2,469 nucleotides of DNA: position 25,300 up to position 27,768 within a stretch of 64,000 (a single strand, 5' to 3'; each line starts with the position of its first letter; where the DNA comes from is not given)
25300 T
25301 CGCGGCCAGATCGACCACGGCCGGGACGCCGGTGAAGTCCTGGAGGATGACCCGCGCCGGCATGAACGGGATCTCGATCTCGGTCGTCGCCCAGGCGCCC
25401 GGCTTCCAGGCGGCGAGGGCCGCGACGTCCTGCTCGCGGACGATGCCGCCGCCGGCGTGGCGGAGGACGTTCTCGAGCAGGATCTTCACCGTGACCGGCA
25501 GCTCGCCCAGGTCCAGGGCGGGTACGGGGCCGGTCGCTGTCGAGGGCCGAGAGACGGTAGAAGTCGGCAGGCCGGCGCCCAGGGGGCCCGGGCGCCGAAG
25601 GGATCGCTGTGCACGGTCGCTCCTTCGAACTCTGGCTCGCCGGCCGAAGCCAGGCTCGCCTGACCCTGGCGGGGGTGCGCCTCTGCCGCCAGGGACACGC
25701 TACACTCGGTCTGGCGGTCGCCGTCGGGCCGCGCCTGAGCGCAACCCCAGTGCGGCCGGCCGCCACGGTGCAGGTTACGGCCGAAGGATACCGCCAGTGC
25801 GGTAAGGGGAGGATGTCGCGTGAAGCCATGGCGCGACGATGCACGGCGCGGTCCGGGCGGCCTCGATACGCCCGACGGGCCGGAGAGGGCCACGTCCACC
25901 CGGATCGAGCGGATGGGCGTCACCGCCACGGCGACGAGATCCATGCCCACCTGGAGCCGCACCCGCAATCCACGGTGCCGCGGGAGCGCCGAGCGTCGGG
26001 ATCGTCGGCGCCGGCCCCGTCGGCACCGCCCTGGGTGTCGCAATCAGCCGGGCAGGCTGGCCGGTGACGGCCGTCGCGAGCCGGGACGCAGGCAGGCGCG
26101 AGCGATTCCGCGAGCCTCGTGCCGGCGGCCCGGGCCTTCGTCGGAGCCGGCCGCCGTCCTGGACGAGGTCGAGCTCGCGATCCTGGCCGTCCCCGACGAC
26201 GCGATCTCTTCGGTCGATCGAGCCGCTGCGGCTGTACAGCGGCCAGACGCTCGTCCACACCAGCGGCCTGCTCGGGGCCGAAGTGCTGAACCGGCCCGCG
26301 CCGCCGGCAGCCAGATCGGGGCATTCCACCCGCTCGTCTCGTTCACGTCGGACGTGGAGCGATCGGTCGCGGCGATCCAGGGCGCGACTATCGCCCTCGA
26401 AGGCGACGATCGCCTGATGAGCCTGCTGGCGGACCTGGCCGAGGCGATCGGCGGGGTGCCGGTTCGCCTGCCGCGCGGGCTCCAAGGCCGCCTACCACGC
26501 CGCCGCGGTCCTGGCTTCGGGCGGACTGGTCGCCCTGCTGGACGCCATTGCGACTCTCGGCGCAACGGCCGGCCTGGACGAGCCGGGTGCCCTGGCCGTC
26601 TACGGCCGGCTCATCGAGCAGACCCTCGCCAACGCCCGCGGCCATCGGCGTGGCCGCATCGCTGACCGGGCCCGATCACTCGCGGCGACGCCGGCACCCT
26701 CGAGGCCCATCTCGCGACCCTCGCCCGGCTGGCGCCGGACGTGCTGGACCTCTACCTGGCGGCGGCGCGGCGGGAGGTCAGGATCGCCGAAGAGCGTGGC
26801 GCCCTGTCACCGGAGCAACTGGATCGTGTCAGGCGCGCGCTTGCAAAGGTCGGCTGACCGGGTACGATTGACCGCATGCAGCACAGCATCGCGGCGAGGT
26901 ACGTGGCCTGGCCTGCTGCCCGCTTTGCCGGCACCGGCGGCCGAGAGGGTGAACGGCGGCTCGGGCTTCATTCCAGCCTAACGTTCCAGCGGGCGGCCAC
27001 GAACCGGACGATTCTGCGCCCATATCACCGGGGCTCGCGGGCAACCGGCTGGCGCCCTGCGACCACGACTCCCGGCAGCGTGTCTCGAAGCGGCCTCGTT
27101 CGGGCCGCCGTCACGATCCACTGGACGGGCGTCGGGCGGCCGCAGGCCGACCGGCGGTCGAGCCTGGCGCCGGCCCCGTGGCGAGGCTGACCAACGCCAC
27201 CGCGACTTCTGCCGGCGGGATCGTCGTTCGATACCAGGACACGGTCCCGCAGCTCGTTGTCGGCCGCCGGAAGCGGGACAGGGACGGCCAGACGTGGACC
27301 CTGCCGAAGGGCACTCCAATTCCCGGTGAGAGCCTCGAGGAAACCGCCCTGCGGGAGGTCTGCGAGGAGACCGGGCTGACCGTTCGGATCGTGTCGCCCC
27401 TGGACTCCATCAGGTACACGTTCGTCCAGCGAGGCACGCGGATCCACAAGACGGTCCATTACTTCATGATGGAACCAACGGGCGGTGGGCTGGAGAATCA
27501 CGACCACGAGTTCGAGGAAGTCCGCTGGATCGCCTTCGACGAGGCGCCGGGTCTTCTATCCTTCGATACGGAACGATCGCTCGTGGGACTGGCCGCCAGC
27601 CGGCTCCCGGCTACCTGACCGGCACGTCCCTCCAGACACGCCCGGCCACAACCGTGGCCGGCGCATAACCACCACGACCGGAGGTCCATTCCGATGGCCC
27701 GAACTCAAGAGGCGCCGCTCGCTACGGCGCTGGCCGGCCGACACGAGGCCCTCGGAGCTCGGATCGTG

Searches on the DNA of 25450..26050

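Call 4: search_rna_families(source=window, start=25450, end=26050, threshold=evalue, max_evalue=10, show_alignments=5)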
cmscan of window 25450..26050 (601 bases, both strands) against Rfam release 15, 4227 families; matches with E-value up to 10: 1.
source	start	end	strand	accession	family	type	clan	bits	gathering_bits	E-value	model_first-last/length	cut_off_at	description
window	25983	26049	-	RF02163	sR-tMet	Gene; snRNA; snoRNA; CD-box;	-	15.4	50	9.1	1-72/72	no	Small nucleolar RNA sR-tMet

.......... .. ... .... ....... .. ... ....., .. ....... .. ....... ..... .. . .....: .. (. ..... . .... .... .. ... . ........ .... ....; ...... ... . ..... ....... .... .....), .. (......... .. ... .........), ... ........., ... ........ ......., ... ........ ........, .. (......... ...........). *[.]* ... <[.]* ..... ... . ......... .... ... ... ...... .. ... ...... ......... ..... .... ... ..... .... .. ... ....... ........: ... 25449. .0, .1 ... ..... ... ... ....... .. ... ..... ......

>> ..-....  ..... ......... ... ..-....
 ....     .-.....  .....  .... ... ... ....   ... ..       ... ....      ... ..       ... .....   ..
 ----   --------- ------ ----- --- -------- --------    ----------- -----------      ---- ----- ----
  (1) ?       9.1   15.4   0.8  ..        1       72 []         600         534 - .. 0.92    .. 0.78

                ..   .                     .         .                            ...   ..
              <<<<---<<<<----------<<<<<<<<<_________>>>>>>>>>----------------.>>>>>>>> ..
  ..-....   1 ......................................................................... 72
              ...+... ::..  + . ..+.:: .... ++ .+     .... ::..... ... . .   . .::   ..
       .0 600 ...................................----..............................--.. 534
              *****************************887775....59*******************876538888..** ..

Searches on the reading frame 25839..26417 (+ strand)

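Call 10: search_protein_families(library=pfam, proteins=[window:25839-26417:+], max_evalue=0.01)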
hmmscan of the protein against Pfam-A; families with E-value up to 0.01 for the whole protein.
window:25839-26417:+ (192 aa): 2 families
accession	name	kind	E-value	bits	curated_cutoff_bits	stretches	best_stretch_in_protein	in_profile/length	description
PF10727.15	Rossmann-like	-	2.6e-08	34.1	23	1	52-90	16-54/131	Rossmann-like domain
PF02558.23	ApbA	-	0.0031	17.6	22.2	1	53-83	1-31/150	Ketopantoate reductase PanE/ApbA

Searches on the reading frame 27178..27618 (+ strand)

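Call 10: search_protein_families(library=pfam, proteins=[window:27178-27618:+], max_evalue=0.01)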
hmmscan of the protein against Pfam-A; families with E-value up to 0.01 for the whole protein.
window:27178-27618:+ (146 aa): 2 families
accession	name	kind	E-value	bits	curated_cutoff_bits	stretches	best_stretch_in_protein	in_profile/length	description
PF00293.34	NUDIX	-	1.2e-22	80.7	21.1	1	16-125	9-119/134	NUDIX domain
PF14815.12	NUDIX_4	-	0.0001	22.5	35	1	30-123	17-98/113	NUDIX domain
